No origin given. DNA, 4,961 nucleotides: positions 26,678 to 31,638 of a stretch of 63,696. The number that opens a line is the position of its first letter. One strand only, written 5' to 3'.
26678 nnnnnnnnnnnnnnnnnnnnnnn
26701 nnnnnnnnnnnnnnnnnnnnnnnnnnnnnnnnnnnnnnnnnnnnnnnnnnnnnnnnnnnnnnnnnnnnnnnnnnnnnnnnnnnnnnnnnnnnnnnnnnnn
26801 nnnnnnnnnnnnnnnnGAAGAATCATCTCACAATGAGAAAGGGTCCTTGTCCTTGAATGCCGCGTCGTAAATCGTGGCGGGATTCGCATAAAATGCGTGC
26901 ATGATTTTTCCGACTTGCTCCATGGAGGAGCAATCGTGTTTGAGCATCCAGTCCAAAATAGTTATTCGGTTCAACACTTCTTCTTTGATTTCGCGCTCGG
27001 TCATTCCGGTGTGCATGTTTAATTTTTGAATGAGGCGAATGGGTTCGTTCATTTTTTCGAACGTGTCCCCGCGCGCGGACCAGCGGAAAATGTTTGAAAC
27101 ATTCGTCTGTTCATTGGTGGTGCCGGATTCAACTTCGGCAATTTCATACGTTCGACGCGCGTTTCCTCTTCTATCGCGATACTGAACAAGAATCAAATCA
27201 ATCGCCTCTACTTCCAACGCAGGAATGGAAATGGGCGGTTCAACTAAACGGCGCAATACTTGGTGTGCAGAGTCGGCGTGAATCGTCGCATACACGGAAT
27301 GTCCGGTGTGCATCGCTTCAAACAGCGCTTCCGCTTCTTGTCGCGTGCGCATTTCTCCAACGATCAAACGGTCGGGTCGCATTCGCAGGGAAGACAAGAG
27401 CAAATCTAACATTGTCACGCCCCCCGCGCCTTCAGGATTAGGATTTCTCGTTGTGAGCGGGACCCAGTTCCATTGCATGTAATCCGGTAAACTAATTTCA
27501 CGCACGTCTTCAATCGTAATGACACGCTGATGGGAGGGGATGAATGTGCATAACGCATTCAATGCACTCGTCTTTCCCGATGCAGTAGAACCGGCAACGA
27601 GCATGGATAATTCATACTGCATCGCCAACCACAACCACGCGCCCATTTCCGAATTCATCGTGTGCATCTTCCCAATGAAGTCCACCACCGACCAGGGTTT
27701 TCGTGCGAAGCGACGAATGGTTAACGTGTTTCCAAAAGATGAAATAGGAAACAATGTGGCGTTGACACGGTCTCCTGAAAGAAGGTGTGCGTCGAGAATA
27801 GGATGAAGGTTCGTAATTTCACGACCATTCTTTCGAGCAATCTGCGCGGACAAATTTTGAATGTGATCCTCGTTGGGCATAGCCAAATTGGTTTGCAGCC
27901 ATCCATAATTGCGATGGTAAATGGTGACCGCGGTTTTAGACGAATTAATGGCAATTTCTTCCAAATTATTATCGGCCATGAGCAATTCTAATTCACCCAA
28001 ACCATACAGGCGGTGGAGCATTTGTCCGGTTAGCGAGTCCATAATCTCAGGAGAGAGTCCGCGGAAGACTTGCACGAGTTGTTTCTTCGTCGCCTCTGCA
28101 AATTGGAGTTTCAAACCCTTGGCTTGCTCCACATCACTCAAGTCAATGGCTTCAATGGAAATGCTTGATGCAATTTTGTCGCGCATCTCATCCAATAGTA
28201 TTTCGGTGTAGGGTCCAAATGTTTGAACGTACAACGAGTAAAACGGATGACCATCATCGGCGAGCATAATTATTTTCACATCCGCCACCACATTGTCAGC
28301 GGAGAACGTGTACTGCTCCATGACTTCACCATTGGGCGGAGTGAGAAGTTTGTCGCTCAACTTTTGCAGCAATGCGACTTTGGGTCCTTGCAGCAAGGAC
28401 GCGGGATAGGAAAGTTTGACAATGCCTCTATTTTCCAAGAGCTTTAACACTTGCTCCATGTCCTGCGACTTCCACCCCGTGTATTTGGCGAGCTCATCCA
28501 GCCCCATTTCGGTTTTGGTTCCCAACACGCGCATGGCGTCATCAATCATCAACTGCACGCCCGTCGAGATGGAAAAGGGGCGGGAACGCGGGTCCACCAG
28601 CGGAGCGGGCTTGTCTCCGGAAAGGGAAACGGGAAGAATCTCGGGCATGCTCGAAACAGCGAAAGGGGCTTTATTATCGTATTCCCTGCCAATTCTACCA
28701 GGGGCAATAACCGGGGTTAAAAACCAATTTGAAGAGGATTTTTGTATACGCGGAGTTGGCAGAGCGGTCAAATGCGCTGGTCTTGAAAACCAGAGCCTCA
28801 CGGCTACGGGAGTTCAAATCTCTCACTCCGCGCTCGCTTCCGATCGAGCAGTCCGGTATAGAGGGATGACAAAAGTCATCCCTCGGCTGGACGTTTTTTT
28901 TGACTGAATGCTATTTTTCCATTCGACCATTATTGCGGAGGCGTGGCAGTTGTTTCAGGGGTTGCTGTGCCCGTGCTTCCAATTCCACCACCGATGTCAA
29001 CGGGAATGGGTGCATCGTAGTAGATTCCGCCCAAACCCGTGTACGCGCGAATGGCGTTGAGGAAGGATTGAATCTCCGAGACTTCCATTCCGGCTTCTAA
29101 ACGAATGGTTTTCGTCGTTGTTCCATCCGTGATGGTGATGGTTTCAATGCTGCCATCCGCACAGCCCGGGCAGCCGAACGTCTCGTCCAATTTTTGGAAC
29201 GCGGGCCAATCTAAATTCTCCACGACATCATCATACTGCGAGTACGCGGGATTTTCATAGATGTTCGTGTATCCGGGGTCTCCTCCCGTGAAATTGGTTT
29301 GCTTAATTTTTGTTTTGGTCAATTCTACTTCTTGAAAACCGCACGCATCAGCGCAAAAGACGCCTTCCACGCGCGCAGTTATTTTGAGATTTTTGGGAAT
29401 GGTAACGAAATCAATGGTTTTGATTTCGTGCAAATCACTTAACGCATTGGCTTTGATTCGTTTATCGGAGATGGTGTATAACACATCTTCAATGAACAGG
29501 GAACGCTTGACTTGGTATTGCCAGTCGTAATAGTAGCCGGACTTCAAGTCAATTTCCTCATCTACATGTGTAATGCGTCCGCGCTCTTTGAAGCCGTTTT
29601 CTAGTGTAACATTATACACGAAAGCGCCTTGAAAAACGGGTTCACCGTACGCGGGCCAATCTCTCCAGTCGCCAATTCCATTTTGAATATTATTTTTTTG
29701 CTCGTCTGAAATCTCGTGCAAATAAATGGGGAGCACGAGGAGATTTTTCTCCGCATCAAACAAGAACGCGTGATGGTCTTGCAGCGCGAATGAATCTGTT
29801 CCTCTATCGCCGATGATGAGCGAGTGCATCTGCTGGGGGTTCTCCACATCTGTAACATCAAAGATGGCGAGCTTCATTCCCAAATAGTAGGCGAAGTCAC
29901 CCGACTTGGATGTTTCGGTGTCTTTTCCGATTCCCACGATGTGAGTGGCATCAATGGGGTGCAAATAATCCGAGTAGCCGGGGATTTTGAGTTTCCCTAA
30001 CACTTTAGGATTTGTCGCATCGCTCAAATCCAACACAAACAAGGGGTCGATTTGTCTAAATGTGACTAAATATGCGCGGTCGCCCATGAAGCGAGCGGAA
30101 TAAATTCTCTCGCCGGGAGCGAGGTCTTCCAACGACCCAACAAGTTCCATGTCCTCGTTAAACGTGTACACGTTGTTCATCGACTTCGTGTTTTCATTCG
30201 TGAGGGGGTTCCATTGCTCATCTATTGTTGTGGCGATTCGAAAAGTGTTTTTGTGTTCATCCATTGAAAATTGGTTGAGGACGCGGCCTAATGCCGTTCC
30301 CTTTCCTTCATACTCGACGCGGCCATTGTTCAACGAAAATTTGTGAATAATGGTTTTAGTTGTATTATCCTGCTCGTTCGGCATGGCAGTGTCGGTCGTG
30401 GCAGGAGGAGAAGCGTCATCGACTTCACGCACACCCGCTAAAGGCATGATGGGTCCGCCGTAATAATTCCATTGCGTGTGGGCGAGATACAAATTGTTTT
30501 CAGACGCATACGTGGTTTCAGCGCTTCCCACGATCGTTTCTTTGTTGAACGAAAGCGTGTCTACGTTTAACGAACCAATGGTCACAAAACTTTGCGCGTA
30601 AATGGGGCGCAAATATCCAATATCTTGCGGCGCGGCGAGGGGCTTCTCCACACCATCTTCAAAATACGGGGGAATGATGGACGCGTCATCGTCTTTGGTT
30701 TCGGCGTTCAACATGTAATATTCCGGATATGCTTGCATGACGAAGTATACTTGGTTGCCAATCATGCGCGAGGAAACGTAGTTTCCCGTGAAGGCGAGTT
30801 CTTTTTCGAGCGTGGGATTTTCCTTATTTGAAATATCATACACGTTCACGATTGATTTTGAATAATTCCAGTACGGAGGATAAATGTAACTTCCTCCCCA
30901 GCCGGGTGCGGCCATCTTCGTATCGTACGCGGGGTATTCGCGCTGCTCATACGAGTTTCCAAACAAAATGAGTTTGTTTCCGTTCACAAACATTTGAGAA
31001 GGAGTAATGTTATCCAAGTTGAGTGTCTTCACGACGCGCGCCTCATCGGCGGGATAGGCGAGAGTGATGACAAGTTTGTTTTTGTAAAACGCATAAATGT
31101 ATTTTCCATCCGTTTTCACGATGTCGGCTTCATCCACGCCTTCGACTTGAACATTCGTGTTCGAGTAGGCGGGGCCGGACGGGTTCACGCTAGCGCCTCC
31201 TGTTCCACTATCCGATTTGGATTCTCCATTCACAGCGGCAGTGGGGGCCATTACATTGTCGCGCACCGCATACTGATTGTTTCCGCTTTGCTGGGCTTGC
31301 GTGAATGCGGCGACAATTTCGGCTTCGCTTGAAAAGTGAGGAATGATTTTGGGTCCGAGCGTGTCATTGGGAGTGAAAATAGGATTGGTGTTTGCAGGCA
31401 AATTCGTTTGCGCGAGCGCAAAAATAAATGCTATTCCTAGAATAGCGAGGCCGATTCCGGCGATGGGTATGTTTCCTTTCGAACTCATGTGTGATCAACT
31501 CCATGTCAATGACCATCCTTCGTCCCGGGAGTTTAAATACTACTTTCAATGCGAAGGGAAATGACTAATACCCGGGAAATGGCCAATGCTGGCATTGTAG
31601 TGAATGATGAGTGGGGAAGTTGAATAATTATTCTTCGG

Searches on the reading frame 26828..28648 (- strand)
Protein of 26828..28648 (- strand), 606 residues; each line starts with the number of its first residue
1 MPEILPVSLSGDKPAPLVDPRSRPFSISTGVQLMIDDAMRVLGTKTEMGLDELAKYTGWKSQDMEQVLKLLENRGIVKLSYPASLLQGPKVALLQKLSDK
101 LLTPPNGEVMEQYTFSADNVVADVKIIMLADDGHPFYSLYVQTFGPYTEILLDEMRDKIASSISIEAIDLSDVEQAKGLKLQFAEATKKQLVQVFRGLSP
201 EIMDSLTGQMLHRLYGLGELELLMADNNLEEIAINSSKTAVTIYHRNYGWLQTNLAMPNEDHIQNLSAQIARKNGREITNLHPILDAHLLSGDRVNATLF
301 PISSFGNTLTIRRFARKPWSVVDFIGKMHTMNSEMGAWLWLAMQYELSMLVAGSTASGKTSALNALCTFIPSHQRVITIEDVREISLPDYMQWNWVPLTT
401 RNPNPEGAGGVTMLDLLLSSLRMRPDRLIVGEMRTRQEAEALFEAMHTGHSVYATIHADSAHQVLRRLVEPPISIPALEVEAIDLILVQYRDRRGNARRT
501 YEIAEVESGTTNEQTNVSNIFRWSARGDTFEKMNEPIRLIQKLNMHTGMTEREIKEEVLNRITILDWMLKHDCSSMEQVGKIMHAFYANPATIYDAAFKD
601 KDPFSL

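Call 8: search_protein_families(library=pfam, proteins=[window:26828-28648:-])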
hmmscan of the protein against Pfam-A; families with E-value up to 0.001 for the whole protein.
window:26828-28648:- (606 aa): 1 family
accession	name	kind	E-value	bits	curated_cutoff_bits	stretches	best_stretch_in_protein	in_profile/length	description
PF00437.27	T2SSE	-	1.9e-33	116.1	24.9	1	300-473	99-260/370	Type II/IV secretion system protein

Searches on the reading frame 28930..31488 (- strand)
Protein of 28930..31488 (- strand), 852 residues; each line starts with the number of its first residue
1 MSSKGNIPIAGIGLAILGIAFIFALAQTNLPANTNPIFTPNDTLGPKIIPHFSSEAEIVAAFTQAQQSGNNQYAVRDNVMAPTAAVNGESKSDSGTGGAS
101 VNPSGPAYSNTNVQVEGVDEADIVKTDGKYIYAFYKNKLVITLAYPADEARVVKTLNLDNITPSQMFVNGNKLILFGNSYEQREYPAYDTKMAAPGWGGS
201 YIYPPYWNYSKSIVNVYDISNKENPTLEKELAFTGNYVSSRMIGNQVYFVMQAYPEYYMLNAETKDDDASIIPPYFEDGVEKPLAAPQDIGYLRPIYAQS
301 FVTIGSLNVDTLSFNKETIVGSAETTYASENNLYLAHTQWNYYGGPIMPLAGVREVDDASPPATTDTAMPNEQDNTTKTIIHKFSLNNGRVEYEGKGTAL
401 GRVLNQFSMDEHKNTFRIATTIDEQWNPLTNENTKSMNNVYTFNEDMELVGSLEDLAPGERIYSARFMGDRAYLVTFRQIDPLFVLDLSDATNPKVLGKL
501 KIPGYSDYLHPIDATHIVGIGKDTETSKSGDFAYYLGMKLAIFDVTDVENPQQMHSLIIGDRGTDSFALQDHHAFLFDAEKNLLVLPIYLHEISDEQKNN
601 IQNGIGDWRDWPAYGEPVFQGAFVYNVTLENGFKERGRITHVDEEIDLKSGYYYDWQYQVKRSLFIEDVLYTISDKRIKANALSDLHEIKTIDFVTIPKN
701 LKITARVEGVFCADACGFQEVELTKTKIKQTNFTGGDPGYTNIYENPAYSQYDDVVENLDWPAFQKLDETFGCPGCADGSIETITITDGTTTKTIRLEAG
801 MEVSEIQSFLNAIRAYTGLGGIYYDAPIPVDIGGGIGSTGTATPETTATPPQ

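Call 40: search_protein_families(library=pfam, proteins=[window:28930-31488:-], max_evalue=0.01)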
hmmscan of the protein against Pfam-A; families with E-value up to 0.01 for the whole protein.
window:28930-31488:- (852 aa): 1 family
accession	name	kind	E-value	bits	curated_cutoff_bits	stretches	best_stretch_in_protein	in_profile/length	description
PF09826.15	Beta_propel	-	5.5e-168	560.3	22.4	1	108-686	1-495/495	Beta propeller domain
